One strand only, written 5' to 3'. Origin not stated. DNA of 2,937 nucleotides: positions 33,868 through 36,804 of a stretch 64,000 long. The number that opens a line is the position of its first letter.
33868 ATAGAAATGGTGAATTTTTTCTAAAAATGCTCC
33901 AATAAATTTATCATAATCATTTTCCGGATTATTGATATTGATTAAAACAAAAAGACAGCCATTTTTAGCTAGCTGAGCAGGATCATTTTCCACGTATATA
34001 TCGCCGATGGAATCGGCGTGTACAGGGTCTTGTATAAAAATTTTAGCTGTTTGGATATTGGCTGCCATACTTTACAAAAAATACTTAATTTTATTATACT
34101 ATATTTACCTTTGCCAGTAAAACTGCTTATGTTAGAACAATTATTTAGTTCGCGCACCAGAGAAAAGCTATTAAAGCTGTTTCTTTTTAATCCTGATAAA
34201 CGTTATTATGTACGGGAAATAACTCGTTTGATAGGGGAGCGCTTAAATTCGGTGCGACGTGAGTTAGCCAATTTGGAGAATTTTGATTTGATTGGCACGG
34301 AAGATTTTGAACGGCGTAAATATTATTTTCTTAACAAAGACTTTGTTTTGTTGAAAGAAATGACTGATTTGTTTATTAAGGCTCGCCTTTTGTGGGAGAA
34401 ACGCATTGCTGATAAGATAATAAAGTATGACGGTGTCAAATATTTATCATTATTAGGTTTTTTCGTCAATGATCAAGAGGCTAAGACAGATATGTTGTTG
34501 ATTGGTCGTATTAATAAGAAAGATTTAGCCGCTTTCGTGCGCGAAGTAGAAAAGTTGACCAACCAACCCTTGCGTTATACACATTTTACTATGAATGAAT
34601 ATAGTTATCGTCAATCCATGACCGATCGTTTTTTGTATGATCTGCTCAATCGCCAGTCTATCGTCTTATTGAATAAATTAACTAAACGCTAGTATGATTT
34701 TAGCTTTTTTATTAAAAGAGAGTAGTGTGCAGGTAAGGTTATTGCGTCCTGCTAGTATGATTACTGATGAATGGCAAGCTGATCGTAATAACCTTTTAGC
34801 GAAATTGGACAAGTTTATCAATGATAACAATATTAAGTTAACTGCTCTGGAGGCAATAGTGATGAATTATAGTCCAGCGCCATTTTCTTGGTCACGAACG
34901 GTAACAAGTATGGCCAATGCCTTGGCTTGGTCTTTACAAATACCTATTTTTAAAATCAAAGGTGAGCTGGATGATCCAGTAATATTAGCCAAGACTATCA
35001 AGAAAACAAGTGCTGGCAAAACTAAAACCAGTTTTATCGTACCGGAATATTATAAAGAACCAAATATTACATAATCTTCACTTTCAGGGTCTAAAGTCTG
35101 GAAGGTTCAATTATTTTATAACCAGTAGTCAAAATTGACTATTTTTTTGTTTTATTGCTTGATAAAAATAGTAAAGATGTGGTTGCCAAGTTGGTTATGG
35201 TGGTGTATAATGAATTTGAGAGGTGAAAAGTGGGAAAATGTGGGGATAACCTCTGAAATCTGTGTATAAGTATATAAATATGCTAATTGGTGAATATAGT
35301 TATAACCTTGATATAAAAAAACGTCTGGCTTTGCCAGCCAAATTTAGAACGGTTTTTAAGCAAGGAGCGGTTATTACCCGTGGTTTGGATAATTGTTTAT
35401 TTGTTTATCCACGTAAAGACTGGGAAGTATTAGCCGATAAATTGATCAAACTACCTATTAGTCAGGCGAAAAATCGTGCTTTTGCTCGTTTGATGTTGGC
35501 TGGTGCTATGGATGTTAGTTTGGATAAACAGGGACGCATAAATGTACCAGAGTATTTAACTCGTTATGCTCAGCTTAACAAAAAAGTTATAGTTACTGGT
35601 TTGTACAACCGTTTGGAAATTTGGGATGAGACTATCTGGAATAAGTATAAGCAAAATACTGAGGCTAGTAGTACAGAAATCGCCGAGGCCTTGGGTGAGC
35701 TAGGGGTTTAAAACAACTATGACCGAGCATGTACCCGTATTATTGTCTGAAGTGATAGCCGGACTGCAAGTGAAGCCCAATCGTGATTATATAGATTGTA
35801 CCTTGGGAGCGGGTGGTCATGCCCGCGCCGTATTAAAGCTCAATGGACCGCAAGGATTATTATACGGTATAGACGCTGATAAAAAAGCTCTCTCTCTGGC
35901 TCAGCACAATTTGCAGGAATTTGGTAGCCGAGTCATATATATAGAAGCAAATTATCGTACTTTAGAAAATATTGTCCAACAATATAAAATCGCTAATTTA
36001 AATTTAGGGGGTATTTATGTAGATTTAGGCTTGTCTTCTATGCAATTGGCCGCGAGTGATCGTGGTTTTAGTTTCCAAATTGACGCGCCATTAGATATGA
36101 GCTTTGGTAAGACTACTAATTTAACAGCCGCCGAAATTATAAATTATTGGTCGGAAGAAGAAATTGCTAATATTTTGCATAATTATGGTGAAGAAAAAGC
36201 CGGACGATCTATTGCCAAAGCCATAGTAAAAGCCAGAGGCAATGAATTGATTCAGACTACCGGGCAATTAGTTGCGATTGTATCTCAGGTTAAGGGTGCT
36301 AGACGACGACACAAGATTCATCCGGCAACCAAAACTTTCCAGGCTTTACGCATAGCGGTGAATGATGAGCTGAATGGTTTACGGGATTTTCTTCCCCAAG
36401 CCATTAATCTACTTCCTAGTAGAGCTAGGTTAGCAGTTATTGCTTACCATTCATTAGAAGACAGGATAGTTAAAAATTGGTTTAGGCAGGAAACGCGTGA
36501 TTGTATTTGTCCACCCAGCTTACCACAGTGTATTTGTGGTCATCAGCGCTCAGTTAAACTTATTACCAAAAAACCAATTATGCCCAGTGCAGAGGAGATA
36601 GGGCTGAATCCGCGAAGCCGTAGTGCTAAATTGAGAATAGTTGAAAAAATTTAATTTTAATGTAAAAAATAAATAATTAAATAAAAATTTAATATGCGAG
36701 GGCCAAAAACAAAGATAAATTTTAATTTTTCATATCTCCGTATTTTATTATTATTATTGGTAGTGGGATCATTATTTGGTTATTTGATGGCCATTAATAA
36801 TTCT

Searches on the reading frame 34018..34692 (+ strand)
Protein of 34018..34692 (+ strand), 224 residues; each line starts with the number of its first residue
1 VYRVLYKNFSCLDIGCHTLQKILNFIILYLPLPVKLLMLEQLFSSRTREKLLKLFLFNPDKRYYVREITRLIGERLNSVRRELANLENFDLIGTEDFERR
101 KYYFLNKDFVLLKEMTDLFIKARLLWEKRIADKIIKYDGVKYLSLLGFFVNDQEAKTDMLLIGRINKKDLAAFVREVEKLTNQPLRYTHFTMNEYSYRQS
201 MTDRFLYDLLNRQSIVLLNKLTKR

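Call 98: search_protein_families(library=padloc, proteins=[window:34018-34692:+], max_evalue=0.0001)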
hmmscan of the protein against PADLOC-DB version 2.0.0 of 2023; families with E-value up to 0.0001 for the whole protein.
window:34018-34692:+ (224 aa): 3 families
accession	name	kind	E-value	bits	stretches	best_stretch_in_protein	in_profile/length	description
PDLC04368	PDC-M05A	-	3.9e-20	70.5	1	39-220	7-191/201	-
PDLC01438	Csa3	-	2.8e-05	22.3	1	41-189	143-290/305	"CAS-I,CAS-II,CAS-III,CAS-IV,CAS-V,CAS-VI; associated_signaling"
PDLC04372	PDC-M05A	-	3.9e-05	22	0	78-218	14-158/167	-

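Call 99: search_protein_families(library=pfam, proteins=[window:34018-34692:+], max_evalue=0.001)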
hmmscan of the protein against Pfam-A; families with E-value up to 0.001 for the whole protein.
window:34018-34692:+ (224 aa): 0 families

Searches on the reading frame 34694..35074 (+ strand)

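Call 99: search_protein_families(library=pfam, proteins=[window:34694-35074:+], max_evalue=0.001)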
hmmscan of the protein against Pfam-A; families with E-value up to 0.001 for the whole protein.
window:34694-35074:+ (126 aa): 1 family
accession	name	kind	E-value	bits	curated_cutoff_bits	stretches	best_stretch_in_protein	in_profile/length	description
PF00814.31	TsaD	-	0.00041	20.6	24.8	1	32-88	31-87/264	tRNA N6-adenosine threonylcarbamoyltransferase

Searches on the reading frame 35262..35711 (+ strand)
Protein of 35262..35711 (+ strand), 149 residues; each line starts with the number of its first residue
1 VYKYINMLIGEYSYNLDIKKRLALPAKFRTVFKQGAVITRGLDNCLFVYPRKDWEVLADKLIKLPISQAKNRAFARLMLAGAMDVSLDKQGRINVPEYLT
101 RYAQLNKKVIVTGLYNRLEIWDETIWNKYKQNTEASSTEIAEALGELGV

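Call 99: search_protein_families(library=pfam, proteins=[window:35262-35711:+], max_evalue=0.001)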
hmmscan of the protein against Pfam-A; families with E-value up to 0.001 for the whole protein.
window:35262-35711:+ (149 aa): 1 family
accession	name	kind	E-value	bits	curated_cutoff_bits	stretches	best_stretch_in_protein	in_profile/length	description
PF02381.23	MraZ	-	1.1e-39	134.7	23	2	78-143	1-67/72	MraZ protein, putative antitoxin-like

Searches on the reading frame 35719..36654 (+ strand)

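Call 99: search_protein_families(library=pfam, proteins=[window:35719-36654:+], max_evalue=0.001)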
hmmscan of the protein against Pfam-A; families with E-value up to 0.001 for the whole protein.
window:35719-36654:+ (311 aa): 1 family
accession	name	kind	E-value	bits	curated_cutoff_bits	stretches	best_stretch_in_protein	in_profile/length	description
PF01795.25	Methyltransf_5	-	7.5e-114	380.8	27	1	2-311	2-309/309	MraW methylase family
